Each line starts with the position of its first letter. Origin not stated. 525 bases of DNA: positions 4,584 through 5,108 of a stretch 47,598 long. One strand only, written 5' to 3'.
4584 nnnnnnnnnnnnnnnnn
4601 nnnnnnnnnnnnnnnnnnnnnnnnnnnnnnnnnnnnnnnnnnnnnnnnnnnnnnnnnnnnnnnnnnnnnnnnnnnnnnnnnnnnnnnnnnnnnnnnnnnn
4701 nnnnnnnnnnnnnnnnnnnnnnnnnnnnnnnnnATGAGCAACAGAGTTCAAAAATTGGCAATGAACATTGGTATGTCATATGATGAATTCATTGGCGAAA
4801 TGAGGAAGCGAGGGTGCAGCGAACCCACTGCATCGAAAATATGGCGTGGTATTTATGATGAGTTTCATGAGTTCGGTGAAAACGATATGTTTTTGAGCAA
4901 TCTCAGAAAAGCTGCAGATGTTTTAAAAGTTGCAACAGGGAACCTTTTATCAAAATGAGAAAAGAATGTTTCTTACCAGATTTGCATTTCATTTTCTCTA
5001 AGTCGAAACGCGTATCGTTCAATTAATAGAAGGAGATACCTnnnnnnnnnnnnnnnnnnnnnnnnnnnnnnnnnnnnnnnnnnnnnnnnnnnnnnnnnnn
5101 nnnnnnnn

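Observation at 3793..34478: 94-bp direct repeat brackets the whole glycan cluster: island-like insertion at the 3' end of the radical-SAM gene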

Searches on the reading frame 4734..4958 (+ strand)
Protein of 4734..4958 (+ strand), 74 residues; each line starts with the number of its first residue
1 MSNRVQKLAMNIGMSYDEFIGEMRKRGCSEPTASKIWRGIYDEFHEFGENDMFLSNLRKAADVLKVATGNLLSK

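Call 6: search_protein_families(library=pfam, proteins=[window:4734-4958:+])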
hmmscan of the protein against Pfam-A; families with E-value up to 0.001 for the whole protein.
window:4734-4958:+ (74 aa): 0 families

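Call 21: search_protein_families(library=pfam, max_evalue=1, proteins=[window:4734-4958:+])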
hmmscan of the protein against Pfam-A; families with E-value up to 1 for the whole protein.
window:4734-4958:+ (74 aa): 0 families

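Call 42: find_homologous_proteins(query=window:4734-4955:+, max_evalue=0.00001)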
Query window:4734-4955:+ (74 aa): 1442 proteins with E <= 0.00001 among 1442 candidates; the best 120 are listed.
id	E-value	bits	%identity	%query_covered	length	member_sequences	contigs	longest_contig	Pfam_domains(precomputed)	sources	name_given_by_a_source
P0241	4.2e-42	159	100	100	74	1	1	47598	-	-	-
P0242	2.6e-31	125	77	99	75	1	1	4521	-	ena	-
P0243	5.0e-31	124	78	100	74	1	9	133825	-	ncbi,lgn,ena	-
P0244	9.5e-31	123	77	100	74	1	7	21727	-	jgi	jgi:hypothetical protein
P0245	9.7e-31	123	80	100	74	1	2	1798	-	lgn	-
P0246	1.3e-30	122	77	100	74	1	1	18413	-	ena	-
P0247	1.4e-30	122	77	100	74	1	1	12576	-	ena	-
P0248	1.6e-30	122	76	97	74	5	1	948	-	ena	-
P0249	2.0e-30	122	76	100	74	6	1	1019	-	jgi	-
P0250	2.1e-30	122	76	100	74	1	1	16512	-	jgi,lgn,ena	-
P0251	7.1e-30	120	77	100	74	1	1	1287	-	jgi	jgi:hypothetical protein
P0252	7.2e-30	120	76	100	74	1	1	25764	-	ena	-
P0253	7.6e-30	120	74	100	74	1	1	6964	-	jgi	jgi:hypothetical protein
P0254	7.7e-30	120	74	100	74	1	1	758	-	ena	-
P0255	1.5e-29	119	76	100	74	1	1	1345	-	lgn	-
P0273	5.9e-29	117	74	100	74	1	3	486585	-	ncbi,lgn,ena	ncbi:MAG: hypothetical protein WCA79_02320 [Anaerolineales bacterium]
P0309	2.4e-28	115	76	100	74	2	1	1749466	-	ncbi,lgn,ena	-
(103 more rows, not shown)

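Call 43: find_encoding_contigs(protein=P0243, flank=10000, max_places=3)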
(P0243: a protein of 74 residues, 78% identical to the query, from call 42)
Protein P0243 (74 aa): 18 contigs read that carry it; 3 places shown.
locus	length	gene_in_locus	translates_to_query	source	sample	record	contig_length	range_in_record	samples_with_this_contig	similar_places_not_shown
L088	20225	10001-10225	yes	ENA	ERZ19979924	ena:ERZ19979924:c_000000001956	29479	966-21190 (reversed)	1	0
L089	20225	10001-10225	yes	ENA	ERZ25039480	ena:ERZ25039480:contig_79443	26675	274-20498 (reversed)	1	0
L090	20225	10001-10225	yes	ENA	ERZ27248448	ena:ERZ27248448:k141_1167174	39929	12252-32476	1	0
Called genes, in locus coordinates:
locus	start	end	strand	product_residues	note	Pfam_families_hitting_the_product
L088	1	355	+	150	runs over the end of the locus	PF00334:NDK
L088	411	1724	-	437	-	PF07690:MFS_1, PF03092:BT1 (faint), PF03209:PUCC, PF13347:MFS_2, PF07690:MFS_1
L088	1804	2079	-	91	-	PF02410:RsfS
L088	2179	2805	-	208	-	PF02834:LigT_PEase, PF13563:2_5_RNA_ligase2, PF02834:LigT_PEase (weak)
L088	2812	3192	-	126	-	PF00072:Response_reg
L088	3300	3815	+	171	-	PF07920:DUF1684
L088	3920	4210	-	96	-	-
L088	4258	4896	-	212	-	PF04542:Sigma70_r2, PF08281:Sigma70_r4_2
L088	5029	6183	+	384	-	PF01208:URO-D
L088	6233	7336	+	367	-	PF01208:URO-D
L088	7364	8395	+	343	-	PF01208:URO-D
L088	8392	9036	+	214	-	PF02607:B12-binding_2, PF02310:B12-binding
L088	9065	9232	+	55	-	PF13353:Fer4_12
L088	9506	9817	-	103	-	-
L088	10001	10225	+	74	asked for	-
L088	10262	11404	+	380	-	PF02706:Wzz, PF00990:GGDEF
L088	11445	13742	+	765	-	PF03170:CBM_BcsB_1st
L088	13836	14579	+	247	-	PF02397:Bac_transf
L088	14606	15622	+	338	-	PF01408:GFO_IDH_MocA, PF02894:GFO_IDH_MocA_C, PF22725:GFO_IDH_MocA_C3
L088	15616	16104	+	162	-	PF25084:LbH_EIF2B (weak), PF25087:GMPPB_C, PF00132:Hexapep, PF14602:Hexapep_2 (weak)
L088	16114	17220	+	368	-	PF00155:Aminotran_1_2 (weak), PF01041:DegT_DnrJ_EryC1, PF01053:Cys_Met_Meta_PP (weak), PF01212:Beta_elim_lyase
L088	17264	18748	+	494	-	PF04932:Wzy_C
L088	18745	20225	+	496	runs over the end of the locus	PF01943:Polysacc_synt, PF13440:Polysacc_synt_3, PF03023:MurJ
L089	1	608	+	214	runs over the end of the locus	PF02607:B12-binding_2, PF02310:B12-binding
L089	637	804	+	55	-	PF13353:Fer4_12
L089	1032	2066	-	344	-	PF14659:Phage_int_SAM_3, PF00589:Phage_integrase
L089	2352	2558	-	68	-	PF12728:HTH_17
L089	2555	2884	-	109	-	PF02486:Rep_trans (weak)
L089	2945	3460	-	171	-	-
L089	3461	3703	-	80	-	-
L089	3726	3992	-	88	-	-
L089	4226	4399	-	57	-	-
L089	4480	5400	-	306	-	-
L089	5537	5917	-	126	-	-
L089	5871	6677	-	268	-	PF05729:NACHT (faint)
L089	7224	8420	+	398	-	-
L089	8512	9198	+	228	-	-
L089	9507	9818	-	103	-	-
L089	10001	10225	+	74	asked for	-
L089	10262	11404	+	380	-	PF02706:Wzz, PF00990:GGDEF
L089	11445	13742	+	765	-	PF03170:CBM_BcsB_1st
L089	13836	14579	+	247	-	PF02397:Bac_transf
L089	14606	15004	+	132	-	PF01408:GFO_IDH_MocA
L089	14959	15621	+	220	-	PF22725:GFO_IDH_MocA_C3, PF02894:GFO_IDH_MocA_C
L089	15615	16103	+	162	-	PF25084:LbH_EIF2B (weak), PF25087:GMPPB_C, PF00132:Hexapep, PF14602:Hexapep_2 (weak)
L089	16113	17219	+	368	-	PF00155:Aminotran_1_2 (weak), PF01041:DegT_DnrJ_EryC1, PF01053:Cys_Met_Meta_PP (weak), PF01212:Beta_elim_lyase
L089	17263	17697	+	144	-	-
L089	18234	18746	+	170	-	PF04932:Wzy_C (weak)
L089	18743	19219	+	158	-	PF01943:Polysacc_synt, PF13440:Polysacc_synt_3 (weak)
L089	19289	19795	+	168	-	PF01943:Polysacc_synt, PF03023:MurJ (weak), PF13440:Polysacc_synt_3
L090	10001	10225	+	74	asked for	-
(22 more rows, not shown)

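Call 44: find_encoding_contigs(protein=P0273, flank=10000, max_places=2)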
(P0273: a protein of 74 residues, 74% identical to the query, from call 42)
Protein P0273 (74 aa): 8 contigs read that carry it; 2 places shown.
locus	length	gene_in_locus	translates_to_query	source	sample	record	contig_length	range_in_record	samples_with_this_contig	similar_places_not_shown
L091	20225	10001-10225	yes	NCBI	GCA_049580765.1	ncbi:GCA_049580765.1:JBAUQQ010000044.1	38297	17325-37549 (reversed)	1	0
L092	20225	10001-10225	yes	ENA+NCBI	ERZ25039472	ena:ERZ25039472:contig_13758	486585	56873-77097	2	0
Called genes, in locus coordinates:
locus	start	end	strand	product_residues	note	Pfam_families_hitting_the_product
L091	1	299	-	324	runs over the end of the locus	PF01370:Epimerase, PF04321:RmlD_sub_bind, PF16363:GDP_Man_Dehyd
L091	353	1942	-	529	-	-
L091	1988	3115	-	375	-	PF13439:Glyco_transf_4, PF00534:Glycos_transf_1, PF13692:Glyco_trans_1_4, PF13524:Glyco_trans_1_2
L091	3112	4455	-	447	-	PF01943:Polysacc_synt, PF13440:Polysacc_synt_3 (weak)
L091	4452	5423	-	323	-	PF01073:3Beta_HSD, PF01370:Epimerase, PF02719:Polysacc_synt_2, PF04321:RmlD_sub_bind, PF07993:NAD_binding_4, PF16363:GDP_Man_Dehyd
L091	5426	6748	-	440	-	PF02826:2-Hacid_dh_C (faint), PF01210:NAD_Gly3P_dh_N (faint), PF03446:NAD_binding_2 (weak), PF03721:UDPG_MGDP_dh_N, PF00984:UDPG_MGDP_dh, PF03720:UDPG_MGDP_dh_C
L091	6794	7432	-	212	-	PF03167:UDG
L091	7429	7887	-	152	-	PF13302:Acetyltransf_3 (weak), PF13527:Acetyltransf_9 (faint), PF00583:Acetyltransf_1, PF13480:Acetyltransf_6 (weak), PF12746:GNAT_acetyltran (weak), PF13673:Acetyltransf_10, PF13508:Acetyltransf_7, PF08445:FR47 (weak)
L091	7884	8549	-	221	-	PF00814:TsaD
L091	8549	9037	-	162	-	PF02367:TsaE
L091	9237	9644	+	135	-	PF05343:Peptidase_M42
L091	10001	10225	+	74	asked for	-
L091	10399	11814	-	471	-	PF13546:DDE_5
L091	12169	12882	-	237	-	PF00072:Response_reg, PF00486:Trans_reg_C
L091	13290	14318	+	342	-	-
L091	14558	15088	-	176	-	PF13456:RVT_3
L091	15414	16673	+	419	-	PF01547:SBP_bac_1 (weak), PF13343:SBP_bac_6, PF13531:SBP_bac_11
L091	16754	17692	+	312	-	PF00528:BPD_transp_1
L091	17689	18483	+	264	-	PF00528:BPD_transp_1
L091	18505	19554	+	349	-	PF00005:ABC_tran, PF13304:AAA_21 (weak), PF08402:TOBE_2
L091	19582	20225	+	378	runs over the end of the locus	PF00266:Aminotran_5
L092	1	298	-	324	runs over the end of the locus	PF01370:Epimerase, PF04321:RmlD_sub_bind, PF16363:GDP_Man_Dehyd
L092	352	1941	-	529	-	-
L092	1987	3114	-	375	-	PF13439:Glyco_transf_4, PF00534:Glycos_transf_1, PF13692:Glyco_trans_1_4, PF13524:Glyco_trans_1_2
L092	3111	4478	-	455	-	PF01943:Polysacc_synt, PF13440:Polysacc_synt_3 (weak)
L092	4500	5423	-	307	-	PF01073:3Beta_HSD, PF01370:Epimerase, PF02719:Polysacc_synt_2, PF04321:RmlD_sub_bind, PF07993:NAD_binding_4, PF16363:GDP_Man_Dehyd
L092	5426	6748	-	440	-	PF02826:2-Hacid_dh_C (faint), PF01210:NAD_Gly3P_dh_N (faint), PF03446:NAD_binding_2 (weak), PF03721:UDPG_MGDP_dh_N, PF00984:UDPG_MGDP_dh, PF03720:UDPG_MGDP_dh_C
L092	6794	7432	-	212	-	PF03167:UDG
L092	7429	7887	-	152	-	PF13302:Acetyltransf_3 (weak), PF13527:Acetyltransf_9 (faint), PF00583:Acetyltransf_1, PF13480:Acetyltransf_6 (weak), PF12746:GNAT_acetyltran (weak), PF13673:Acetyltransf_10, PF13508:Acetyltransf_7, PF08445:FR47 (weak)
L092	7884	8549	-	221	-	PF00814:TsaD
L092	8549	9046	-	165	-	PF02367:TsaE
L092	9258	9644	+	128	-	PF05343:Peptidase_M42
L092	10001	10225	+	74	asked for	-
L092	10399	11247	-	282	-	-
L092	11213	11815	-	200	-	PF13546:DDE_5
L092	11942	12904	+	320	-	PF02706:Wzz, PF00990:GGDEF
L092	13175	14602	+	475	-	PF04932:Wzy_C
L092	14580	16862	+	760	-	PF13439:Glyco_transf_4, PF13579:Glyco_trans_4_4, PF20706:GT4-conflict, PF00534:Glycos_transf_1, PF13692:Glyco_trans_1_4, PF13439:Glyco_transf_4, PF00534:Glycos_transf_1, PF13692:Glyco_trans_1_4, +3 more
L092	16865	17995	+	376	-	PF13439:Glyco_transf_4, PF13477:Glyco_trans_4_2, PF13579:Glyco_trans_4_4, PF00534:Glycos_transf_1, PF13692:Glyco_trans_1_4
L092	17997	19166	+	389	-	PF13477:Glyco_trans_4_2, PF13439:Glyco_transf_4, PF13579:Glyco_trans_4_4, PF20706:GT4-conflict (weak), PF00534:Glycos_transf_1, PF13692:Glyco_trans_1_4, PF13524:Glyco_trans_1_2 (weak)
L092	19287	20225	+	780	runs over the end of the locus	PF03170:CBM_BcsB_1st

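Call 46: search_protein_families(library=ncbifam, proteins=[window:4734-4955:+])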
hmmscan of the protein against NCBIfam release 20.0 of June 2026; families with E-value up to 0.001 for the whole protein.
window:4734-4955:+ (74 aa): 0 families

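Call 60: search_protein_families(library=pfam, max_evalue=0.01, proteins=[L091:9237-9644:+, L092:9258-9644:+, L088:9506-9817:-])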
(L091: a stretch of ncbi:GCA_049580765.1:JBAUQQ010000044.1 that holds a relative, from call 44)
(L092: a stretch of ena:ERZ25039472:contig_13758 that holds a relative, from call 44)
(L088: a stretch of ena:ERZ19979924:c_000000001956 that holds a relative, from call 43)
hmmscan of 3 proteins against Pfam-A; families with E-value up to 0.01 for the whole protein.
L091:9237-9644:+ (135 aa): 1 family
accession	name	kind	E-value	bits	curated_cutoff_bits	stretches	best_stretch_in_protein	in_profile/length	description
PF05343.19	Peptidase_M42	-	2.8e-10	40.2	23.2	1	1-80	212-291/292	M42 glutamyl aminopeptidase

L092:9258-9644:+ (128 aa): 1 family
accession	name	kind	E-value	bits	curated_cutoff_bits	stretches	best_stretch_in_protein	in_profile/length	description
PF05343.19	Peptidase_M42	-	2.2e-08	34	23.2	1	2-73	220-291/292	M42 glutamyl aminopeptidase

L088:9506-9817:- (103 aa): 1 family
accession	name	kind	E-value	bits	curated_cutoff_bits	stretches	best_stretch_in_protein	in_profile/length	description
PF00589.27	Phage_integrase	-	0.00017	21.9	27.1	1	22-55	137-169/172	Phage integrase family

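Call 64: find_encoding_contigs(protein=P0244, flank=7000, max_places=3)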
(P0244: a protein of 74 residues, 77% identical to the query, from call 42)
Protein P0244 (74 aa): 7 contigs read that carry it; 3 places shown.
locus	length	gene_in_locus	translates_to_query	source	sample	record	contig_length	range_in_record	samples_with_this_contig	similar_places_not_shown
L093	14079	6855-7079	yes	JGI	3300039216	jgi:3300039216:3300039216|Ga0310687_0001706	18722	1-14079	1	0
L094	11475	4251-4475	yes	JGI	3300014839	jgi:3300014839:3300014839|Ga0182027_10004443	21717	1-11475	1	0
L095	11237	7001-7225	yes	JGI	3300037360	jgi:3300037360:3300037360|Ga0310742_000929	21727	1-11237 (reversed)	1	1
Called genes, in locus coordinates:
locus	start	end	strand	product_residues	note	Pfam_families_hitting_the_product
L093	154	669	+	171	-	PF07920:DUF1684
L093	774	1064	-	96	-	-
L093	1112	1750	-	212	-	PF04542:Sigma70_r2, PF08281:Sigma70_r4_2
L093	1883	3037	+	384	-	PF01208:URO-D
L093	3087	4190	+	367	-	PF01208:URO-D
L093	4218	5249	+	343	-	PF01208:URO-D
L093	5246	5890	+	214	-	PF02607:B12-binding_2, PF02310:B12-binding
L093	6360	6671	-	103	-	-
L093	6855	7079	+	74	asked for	-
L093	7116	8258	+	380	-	PF02706:Wzz, PF00990:GGDEF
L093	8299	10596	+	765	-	PF03170:CBM_BcsB_1st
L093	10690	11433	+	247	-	PF02397:Bac_transf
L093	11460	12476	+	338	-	PF01408:GFO_IDH_MocA, PF02894:GFO_IDH_MocA_C, PF22725:GFO_IDH_MocA_C3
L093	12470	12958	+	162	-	PF25084:LbH_EIF2B (weak), PF25087:GMPPB_C, PF00132:Hexapep, PF14602:Hexapep_2 (weak)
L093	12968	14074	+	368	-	PF00155:Aminotran_1_2 (weak), PF01041:DegT_DnrJ_EryC1, PF01053:Cys_Met_Meta_PP (weak), PF01212:Beta_elim_lyase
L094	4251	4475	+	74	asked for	-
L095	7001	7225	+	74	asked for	-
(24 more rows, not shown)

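Call 65: find_encoding_contigs(protein=P0309, flank=7000, max_places=2)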
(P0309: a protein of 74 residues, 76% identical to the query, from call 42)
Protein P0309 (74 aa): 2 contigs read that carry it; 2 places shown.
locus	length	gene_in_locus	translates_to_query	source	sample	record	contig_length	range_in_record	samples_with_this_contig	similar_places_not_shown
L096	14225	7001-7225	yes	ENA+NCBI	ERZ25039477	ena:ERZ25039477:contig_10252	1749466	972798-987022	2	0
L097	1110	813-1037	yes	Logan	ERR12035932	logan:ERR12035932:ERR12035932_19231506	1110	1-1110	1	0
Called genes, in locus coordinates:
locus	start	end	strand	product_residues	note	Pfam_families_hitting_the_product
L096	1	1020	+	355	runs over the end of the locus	PF00730:HhH-GPD, PF00633:HHH (weak), PF00293:NUDIX, PF14815:NUDIX_4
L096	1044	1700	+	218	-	PF01135:PCMT, PF13649:Methyltransf_25 (faint)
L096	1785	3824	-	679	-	PF00270:DEAD (faint), PF04851:ResIII, PF17757:UvrB_inter, PF27431:UvrB_3rd, PF00271:Helicase_C, PF12344:UvrB, PF02151:UVR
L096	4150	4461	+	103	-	PF01527:HTH_Tnp_1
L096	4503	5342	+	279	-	PF13384:HTH_23, PF13518:HTH_28, PF13551:HTH_29 (weak), PF13565:HTH_32, PF00665:rve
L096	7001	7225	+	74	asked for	-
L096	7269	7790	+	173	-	PF02357:NusG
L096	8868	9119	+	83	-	-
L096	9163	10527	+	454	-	PF01943:Polysacc_synt, PF13440:Polysacc_synt_3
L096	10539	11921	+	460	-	PF04932:Wzy_C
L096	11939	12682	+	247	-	-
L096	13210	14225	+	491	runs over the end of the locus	-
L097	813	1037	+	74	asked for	-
